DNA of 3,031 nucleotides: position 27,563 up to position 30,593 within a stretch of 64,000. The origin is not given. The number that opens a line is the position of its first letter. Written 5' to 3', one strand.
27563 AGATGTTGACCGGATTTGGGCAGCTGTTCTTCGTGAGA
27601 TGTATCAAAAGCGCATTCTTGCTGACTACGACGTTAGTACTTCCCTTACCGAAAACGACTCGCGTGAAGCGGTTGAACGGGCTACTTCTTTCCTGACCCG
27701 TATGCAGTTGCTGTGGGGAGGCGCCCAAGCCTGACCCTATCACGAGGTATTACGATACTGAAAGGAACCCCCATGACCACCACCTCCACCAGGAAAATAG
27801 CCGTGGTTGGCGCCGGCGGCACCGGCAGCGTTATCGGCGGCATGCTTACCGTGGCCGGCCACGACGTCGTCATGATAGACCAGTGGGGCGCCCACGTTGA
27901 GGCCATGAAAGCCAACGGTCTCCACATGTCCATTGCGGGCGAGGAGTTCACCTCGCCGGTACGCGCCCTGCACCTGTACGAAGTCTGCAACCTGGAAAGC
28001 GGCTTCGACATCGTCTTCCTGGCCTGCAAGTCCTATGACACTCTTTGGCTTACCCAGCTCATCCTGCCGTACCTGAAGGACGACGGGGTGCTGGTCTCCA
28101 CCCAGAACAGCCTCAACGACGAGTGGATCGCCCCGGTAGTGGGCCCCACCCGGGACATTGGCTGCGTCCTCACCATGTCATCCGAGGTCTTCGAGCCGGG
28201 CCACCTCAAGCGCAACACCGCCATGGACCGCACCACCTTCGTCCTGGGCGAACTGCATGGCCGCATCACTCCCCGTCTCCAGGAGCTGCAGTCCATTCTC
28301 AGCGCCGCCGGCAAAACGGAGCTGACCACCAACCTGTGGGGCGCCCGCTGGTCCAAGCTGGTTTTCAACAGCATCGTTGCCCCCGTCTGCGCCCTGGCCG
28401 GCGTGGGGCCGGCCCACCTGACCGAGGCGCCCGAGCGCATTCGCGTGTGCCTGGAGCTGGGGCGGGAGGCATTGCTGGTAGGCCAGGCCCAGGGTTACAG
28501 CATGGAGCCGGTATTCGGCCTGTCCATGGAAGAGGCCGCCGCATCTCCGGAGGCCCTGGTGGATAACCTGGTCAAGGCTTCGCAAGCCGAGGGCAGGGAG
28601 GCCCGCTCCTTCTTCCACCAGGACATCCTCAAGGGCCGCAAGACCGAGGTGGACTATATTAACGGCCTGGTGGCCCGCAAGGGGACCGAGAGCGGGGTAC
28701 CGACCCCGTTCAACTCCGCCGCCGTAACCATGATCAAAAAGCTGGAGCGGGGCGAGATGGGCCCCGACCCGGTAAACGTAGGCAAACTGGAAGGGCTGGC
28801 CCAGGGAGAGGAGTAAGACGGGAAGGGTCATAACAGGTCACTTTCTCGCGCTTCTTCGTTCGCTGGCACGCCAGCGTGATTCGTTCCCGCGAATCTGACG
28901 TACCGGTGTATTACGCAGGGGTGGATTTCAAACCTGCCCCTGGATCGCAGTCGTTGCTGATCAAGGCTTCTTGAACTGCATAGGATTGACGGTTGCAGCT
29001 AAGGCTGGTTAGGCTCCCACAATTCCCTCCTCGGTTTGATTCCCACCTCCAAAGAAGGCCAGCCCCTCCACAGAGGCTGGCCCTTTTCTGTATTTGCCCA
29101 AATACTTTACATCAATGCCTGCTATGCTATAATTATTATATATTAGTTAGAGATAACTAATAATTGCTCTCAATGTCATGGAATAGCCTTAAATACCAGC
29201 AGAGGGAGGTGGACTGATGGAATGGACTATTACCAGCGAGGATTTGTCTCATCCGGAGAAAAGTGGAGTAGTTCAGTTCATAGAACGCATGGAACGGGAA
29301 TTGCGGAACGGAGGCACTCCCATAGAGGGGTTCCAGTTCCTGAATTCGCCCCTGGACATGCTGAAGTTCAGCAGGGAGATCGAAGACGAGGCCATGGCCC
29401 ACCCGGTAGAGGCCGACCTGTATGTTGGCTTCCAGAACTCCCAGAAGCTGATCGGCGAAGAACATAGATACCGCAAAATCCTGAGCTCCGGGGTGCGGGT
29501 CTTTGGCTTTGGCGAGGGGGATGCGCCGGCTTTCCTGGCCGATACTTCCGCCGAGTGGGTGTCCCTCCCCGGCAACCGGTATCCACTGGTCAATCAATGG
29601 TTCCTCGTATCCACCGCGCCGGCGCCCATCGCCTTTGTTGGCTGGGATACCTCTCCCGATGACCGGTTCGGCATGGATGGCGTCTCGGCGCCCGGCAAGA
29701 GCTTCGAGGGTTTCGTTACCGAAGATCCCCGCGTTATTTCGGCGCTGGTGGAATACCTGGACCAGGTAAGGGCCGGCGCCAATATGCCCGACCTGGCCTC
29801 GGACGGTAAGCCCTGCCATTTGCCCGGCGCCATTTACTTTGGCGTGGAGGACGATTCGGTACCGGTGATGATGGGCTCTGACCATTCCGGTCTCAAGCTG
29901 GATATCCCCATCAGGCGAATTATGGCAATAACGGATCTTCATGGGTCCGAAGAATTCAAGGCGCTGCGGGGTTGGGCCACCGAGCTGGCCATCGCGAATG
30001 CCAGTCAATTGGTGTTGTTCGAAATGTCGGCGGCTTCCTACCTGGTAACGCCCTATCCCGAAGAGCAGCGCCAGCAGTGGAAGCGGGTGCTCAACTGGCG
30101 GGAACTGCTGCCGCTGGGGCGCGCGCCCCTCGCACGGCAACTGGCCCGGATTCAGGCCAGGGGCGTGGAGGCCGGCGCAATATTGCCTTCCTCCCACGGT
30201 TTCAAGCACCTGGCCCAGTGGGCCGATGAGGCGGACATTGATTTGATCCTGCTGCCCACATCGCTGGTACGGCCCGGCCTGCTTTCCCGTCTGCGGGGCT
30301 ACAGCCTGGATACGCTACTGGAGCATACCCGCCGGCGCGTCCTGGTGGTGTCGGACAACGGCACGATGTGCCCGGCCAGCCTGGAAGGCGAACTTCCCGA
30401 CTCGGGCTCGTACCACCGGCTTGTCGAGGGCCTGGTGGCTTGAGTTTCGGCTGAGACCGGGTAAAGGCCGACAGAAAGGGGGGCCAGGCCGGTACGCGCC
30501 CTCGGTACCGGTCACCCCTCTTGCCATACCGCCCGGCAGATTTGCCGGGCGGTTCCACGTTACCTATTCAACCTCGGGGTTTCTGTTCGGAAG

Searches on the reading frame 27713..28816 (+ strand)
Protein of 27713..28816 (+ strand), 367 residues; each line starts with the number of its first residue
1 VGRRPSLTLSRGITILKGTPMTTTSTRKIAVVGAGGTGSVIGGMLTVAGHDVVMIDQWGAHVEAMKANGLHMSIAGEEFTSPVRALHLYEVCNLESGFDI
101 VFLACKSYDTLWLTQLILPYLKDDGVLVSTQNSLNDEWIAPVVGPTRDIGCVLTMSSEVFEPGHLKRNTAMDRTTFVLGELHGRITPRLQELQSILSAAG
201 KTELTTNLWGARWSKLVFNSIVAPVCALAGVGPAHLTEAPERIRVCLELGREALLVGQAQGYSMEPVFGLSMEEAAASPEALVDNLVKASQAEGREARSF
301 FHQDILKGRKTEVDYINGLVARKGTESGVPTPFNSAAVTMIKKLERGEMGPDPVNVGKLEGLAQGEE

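Call 76: search_protein_families(library=pfam, proteins=[window:27713-28816:+], max_evalue=0.0001)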
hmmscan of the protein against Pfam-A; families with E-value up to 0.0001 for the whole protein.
window:27713-28816:+ (367 aa): 3 families
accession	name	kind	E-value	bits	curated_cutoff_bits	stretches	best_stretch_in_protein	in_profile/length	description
PF08546.17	ApbA_C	-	3.5e-25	89.2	22.7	1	207-345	1-125/125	Ketopantoate reductase PanE/ApbA C terminal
PF02558.23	ApbA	-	8.2e-24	84.4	22.2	1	29-176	1-145/150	Ketopantoate reductase PanE/ApbA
PF01494.25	FAD_binding_3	-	4e-05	23.4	22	1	28-71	3-46/349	FAD binding domain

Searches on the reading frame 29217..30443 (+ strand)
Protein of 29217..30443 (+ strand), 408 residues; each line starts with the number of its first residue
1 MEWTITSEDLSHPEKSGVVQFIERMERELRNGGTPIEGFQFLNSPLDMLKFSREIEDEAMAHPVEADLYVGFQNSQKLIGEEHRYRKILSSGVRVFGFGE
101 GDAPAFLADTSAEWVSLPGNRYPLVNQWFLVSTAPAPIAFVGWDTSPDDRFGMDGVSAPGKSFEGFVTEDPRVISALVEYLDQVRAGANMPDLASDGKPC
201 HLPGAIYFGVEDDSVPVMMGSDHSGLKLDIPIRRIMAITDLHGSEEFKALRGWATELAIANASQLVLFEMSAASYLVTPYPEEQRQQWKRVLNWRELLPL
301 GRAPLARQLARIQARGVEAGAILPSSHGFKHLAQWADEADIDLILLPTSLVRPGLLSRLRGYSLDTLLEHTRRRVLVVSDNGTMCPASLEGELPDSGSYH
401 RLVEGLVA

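Call 76: search_protein_families(library=pfam, proteins=[window:29217-30443:+], max_evalue=0.0001)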
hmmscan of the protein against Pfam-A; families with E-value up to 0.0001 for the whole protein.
window:29217-30443:+ (408 aa): 1 family
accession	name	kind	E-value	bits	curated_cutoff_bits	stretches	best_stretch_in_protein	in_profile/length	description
PF10069.14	DICT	-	3.2e-07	30.8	23.8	1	44-135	23-118/129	Sensory domain in DIguanylate Cyclases and Two-component system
